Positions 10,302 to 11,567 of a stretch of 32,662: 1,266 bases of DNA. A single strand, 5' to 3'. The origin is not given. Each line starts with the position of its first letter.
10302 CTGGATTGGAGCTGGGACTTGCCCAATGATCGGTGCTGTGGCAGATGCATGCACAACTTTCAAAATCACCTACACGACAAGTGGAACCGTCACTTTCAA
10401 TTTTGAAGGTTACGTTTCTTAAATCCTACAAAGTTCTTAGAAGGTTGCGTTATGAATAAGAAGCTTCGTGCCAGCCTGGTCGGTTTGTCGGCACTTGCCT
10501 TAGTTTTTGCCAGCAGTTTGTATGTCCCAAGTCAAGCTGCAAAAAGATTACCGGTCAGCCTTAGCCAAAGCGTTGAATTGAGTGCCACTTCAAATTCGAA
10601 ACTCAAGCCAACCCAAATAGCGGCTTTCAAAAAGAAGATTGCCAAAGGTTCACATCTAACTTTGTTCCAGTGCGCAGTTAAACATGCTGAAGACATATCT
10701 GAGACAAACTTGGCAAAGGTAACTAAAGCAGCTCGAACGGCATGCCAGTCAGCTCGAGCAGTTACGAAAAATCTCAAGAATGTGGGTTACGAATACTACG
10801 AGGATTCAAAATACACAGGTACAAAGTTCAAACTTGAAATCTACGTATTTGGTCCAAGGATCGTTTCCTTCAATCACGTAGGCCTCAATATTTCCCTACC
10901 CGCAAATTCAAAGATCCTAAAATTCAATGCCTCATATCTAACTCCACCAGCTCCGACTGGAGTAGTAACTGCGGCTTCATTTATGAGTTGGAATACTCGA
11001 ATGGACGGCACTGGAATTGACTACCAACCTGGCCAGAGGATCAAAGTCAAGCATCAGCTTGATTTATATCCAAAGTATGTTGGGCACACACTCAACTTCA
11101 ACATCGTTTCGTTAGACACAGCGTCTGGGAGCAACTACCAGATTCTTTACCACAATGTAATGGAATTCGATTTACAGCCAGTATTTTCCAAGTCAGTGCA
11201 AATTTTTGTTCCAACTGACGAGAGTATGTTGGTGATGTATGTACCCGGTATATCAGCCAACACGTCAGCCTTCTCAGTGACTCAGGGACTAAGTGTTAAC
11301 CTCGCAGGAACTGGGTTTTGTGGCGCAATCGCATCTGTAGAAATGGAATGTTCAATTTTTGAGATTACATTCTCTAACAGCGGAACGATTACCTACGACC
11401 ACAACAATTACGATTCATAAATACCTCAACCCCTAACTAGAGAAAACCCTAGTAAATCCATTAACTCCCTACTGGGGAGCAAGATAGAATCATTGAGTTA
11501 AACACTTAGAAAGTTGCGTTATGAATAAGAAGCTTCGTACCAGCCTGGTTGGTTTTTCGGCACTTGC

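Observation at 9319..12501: Tandem array of three secreted paralogs of unknown function with mosaic (N-conserved, C-diverged) similarity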

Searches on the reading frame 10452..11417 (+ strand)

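Call 4: search_protein_families(library=pfam, proteins=[window:10452-11417:+], max_evalue=10)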
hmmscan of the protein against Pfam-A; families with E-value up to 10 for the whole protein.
window:10452-11417:+ (322 aa): 1 family
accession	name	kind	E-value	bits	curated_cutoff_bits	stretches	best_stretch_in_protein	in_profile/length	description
PF22845.2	DUF3097_N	-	0.24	11.6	28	1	276-299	4-27/61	DUF3097, N-terminal domain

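Call 51: search_protein_families(library=ncbifam, proteins=[window:10452-11417:+], max_evalue=0.01)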
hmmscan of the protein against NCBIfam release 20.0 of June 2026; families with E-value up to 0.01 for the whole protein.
window:10452-11417:+ (322 aa): 0 families

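Call 96: search_protein_families(library=phrogs, proteins=[window:10452-11417:+], max_evalue=0.01)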
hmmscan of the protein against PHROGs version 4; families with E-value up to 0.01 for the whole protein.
window:10452-11417:+ (322 aa): 0 families
